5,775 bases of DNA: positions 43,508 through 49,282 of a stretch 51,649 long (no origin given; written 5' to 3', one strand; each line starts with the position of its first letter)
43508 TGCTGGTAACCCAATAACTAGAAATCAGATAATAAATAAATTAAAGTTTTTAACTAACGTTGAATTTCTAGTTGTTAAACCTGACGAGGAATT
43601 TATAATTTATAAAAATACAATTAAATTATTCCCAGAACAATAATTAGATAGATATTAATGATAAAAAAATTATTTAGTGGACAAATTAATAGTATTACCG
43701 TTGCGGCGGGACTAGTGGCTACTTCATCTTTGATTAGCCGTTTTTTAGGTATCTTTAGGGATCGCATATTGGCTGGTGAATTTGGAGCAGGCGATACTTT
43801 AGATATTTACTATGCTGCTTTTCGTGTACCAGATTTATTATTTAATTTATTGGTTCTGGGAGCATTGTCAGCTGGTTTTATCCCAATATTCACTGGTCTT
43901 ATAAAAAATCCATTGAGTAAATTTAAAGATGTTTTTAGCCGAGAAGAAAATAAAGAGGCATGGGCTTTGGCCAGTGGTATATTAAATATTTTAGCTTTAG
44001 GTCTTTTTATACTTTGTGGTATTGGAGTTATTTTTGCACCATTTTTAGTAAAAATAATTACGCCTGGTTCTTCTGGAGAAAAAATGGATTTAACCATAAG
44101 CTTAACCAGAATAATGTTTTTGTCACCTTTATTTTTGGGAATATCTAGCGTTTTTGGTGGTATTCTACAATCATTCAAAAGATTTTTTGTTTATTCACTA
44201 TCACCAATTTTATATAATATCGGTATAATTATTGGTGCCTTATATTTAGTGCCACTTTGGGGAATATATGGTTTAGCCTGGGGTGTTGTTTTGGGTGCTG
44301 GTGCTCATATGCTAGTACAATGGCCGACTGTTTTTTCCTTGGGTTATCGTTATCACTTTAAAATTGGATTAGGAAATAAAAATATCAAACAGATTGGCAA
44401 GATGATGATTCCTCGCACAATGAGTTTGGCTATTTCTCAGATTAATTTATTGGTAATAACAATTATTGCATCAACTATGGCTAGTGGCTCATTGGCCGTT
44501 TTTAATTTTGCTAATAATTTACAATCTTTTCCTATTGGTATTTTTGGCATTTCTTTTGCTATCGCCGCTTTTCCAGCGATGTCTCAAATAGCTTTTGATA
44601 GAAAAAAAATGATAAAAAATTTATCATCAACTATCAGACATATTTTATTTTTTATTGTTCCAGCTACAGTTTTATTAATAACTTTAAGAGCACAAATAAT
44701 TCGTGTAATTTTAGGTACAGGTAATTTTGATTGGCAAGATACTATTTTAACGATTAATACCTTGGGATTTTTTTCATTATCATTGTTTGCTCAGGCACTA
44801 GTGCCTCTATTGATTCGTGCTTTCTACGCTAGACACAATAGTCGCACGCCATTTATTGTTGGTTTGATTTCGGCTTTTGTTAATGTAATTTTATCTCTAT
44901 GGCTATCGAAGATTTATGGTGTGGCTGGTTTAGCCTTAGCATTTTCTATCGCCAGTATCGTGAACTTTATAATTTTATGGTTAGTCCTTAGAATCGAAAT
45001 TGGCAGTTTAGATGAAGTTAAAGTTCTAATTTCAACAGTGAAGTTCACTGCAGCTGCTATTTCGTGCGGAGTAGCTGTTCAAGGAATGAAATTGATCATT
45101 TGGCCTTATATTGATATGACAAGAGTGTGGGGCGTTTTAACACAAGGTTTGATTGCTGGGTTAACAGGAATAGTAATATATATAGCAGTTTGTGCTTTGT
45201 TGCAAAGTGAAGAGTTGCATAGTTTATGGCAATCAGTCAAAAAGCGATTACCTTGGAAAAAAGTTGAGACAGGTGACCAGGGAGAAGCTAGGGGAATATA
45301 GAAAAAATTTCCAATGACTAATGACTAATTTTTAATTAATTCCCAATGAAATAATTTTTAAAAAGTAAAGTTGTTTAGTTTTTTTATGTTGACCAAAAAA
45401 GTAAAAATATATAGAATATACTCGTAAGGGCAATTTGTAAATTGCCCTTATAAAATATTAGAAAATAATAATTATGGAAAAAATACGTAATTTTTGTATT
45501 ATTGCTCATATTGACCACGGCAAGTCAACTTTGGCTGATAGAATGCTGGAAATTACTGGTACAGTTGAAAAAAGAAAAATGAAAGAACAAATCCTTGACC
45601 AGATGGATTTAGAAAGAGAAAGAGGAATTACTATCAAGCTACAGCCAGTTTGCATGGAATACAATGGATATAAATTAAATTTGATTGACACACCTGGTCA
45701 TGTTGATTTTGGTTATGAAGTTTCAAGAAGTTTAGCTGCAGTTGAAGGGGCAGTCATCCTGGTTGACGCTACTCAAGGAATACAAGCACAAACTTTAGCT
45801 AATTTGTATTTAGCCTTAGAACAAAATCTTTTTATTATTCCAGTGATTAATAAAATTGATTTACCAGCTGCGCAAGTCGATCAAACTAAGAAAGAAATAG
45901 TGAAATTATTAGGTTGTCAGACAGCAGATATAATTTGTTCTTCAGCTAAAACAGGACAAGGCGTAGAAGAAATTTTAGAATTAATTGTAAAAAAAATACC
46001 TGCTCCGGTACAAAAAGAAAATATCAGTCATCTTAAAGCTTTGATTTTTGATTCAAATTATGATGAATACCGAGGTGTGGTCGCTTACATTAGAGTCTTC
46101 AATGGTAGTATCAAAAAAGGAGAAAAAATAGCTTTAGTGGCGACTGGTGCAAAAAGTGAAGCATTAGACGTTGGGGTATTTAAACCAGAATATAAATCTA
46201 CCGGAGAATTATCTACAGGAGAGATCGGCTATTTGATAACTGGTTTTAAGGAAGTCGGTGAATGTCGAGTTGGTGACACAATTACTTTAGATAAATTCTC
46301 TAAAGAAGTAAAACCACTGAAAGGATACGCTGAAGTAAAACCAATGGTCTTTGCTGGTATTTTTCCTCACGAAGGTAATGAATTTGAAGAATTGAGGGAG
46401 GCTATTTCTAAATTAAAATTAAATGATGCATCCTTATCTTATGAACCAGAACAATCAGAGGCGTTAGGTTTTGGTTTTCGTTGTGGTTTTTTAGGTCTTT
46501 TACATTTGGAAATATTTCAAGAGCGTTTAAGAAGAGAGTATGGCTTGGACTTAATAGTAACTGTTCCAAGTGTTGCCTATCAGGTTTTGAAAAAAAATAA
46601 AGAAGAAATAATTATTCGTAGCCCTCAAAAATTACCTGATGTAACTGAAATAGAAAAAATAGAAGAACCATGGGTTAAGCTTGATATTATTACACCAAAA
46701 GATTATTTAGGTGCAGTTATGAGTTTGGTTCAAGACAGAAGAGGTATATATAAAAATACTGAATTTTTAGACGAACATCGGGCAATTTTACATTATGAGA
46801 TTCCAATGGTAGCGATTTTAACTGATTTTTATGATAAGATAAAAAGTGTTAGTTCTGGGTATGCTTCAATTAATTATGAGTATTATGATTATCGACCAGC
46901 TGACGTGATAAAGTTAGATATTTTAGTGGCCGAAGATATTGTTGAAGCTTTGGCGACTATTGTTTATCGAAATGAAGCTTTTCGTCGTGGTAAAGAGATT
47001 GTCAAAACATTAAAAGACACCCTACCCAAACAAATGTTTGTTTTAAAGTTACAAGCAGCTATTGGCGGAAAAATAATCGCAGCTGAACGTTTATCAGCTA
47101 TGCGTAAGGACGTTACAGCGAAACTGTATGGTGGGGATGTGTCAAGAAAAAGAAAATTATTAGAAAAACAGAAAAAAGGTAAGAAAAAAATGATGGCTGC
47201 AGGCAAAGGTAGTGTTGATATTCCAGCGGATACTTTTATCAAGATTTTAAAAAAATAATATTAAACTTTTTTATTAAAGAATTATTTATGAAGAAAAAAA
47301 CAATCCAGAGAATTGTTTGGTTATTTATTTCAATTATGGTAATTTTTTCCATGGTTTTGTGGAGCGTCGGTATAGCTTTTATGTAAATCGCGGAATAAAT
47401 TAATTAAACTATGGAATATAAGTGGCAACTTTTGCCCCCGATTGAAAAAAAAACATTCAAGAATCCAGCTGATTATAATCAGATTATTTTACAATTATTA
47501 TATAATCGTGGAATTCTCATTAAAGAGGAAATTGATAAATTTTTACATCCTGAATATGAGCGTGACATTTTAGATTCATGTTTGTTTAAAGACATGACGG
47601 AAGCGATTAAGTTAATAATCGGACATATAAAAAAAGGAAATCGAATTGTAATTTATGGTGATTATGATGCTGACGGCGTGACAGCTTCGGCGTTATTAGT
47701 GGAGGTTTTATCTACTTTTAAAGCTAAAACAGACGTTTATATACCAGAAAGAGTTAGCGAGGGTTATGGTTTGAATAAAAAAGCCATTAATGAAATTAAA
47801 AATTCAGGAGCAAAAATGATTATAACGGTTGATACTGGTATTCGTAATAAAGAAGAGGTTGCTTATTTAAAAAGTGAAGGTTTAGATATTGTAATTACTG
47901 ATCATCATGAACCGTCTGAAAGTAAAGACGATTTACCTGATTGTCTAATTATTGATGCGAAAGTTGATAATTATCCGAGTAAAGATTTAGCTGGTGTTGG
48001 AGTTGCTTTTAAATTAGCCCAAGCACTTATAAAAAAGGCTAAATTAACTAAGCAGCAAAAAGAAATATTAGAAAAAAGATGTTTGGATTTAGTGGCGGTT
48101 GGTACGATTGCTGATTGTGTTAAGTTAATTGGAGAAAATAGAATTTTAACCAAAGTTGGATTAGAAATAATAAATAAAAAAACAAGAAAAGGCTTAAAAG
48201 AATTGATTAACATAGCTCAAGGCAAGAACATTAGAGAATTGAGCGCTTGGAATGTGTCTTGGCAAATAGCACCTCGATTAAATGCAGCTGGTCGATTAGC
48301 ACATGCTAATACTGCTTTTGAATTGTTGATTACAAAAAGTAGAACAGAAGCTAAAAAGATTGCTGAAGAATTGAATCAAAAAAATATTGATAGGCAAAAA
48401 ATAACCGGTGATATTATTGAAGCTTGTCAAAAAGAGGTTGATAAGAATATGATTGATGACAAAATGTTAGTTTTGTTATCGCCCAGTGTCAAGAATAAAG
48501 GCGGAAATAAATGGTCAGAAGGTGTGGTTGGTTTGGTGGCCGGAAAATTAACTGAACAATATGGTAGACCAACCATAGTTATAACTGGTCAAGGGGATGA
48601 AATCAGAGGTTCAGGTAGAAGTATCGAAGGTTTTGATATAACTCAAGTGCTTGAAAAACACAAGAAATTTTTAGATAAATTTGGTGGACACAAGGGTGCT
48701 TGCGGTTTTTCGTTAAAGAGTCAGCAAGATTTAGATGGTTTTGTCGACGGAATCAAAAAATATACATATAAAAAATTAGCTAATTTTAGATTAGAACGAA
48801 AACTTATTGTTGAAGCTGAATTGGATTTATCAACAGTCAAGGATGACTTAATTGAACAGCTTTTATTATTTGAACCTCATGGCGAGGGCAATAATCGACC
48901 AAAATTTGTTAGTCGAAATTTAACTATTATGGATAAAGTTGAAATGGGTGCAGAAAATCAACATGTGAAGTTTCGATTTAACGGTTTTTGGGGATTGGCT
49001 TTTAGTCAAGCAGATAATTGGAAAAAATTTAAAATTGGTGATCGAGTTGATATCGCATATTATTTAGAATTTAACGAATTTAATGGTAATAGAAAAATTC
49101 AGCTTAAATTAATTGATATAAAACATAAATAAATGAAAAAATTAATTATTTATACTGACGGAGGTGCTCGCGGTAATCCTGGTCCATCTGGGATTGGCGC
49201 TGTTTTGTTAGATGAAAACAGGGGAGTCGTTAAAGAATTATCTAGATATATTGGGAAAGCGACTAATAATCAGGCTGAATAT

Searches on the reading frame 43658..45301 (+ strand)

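Call 12: search_protein_families(library=pfam, proteins=[window:43658-45301:+], max_evalue=0.0001)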
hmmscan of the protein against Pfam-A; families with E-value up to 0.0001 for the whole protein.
window:43658-45301:+ (547 aa): 3 families
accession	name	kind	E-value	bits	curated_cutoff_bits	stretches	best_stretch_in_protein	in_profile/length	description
PF03023.19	MurJ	-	5.8e-95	319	27.4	1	40-481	3-437/451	Lipid II flippase MurJ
PF13440.11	Polysacc_synt_3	-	5.1e-13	49.4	23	1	146-354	81-286/293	Polysaccharide biosynthesis protein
PF01943.22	Polysacc_synt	-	6.3e-11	42.7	28.2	1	109-311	78-273/274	Polysaccharide biosynthesis protein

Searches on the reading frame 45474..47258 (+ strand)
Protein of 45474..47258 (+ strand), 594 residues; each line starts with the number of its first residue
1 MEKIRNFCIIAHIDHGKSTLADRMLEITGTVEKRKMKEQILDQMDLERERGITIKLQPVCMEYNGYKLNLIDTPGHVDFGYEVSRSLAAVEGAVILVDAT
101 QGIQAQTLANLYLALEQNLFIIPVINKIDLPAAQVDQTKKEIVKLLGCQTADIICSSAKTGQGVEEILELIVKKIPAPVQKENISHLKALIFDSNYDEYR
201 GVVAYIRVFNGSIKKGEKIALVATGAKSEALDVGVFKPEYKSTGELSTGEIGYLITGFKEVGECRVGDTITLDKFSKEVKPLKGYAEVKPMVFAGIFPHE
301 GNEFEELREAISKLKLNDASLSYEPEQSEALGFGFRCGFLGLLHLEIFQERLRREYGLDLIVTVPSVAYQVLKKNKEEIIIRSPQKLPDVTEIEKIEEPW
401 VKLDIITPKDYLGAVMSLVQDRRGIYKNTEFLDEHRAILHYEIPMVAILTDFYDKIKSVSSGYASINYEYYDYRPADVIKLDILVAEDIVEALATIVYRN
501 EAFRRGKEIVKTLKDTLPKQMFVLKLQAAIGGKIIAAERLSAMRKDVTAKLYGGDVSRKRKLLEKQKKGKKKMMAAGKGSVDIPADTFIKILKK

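Call 12: search_protein_families(library=pfam, proteins=[window:45474-47258:+], max_evalue=0.0001)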
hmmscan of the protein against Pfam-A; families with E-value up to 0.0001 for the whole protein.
window:45474-47258:+ (594 aa): 7 families
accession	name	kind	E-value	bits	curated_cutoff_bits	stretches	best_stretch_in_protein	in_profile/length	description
PF00009.33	GTP_EFTU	-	5.1e-58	196.2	26.5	1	2-176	1-187/188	Elongation factor Tu GTP binding domain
PF06421.17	LepA_C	-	2.5e-38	130.9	29.7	1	487-593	3-107/107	GTP-binding protein LepA C-terminus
PF00679.30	EFG_C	-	8.5e-21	74.2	27.9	1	396-478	2-83/89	Elongation factor G C-terminus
PF03144.31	GTP_EFTU_D2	-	7.6e-10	39.5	30.3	1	201-271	1-73/73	Elongation factor Tu domain 2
PF14492.12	EFG_III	-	2.9e-06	27.7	27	1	289-362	3-73/75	Elongation Factor G, domain III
PF22042.2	EF-G_D2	-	2.9e-06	27.7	27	1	187-227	2-39/84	Elongation factor G domain 2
PF01926.29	MMR_HSR1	-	2.9e-05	24.6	21.9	1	14-127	9-113/113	50S ribosome-binding GTPase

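Call 75: find_homologous_proteins(query=window:45474-47258:+, max_evalue=1e-50)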
Query window:45474-47258:+ (594 aa): 8000 proteins with E <= 1e-50 among 8000 candidates; the best 120 are listed.
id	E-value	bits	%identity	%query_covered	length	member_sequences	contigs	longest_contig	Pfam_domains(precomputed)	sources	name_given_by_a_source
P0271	0.0e+0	1300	100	100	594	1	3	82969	PF00679.31,PF14492.13,PF06421.18,PF00009.34,PF03144.32,PF22042.3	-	-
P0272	0.0e+0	1060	78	100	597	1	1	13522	PF00679.31,PF06421.18,PF00009.34,PF03144.32,PF22042.3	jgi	-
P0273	0.0e+0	1059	79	100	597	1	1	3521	PF00679.31,PF06421.18,PF00009.34,PF03144.32,PF22042.3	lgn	-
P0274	0.0e+0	1058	79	100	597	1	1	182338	PF00679.31,PF06421.18,PF00009.34,PF03144.32,PF22042.3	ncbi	-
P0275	0.0e+0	1056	79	100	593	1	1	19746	PF00679.31,PF06421.18,PF00009.34,PF03144.32,PF22042.3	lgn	-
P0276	0.0e+0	1055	79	100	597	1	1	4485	PF00679.31,PF06421.18,PF00009.34,PF03144.32,PF22042.3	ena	-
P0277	0.0e+0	1054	79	100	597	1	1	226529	PF00679.31,PF06421.18,PF00009.34,PF03144.32,PF22042.3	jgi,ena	-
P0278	0.0e+0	1054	80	100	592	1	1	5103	PF01926.30,PF00679.31,PF06421.18,PF00009.34,PF03144.32,PF22042.3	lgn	-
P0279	0.0e+0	1053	79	100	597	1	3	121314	PF00679.31,PF06421.18,PF00009.34,PF03144.32,PF22042.3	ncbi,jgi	jgi:GTP-binding protein LepA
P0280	0.0e+0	1053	79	100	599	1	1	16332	PF01926.30,PF00679.31,PF14492.13,PF06421.18,PF00009.34,PF03144.32,PF22042.3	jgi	jgi:GTP-binding protein LepA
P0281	0.0e+0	1052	78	100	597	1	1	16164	PF00679.31,PF06421.18,PF00009.34,PF03144.32,PF22042.3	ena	-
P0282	0.0e+0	1051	78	100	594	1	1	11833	PF00679.31,PF06421.18,PF00009.34,PF03144.32,PF22042.3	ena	-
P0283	0.0e+0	1049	79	100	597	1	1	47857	PF00679.31,PF06421.18,PF00009.34,PF03144.32,PF22042.3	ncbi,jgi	ncbi:MAG: translation elongation factor 4 [Patescibacteria group bacterium]|jgi:GTP-binding protein 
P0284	0.0e+0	1048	78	100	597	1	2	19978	PF00679.31,PF06421.18,PF00009.34,PF03144.32,PF22042.3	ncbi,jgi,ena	ncbi:MAG: translation elongation factor 4 [bacterium]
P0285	0.0e+0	1048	78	100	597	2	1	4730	PF00679.31,PF14492.13,PF06421.18,PF00009.34,PF03144.32,PF22042.3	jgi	jgi:GTP-binding protein LepA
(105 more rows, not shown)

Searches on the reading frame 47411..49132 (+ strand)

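Call 12: search_protein_families(library=pfam, proteins=[window:47411-49132:+], max_evalue=0.0001)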
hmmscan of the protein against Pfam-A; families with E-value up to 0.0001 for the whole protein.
window:47411-49132:+ (573 aa): 3 families
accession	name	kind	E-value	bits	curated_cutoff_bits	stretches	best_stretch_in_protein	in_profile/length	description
PF01368.27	DHH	-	4.1e-25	88.9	28.1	1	78-232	1-125/125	DHH family, N-terminal domain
PF17768.7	RecJ_OB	-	1.7e-24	86.4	27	1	468-569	2-107/107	RecJ OB domain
PF02272.25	DHHA1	-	7.4e-16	58.9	25.9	1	365-451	10-99/102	DHHA1 domain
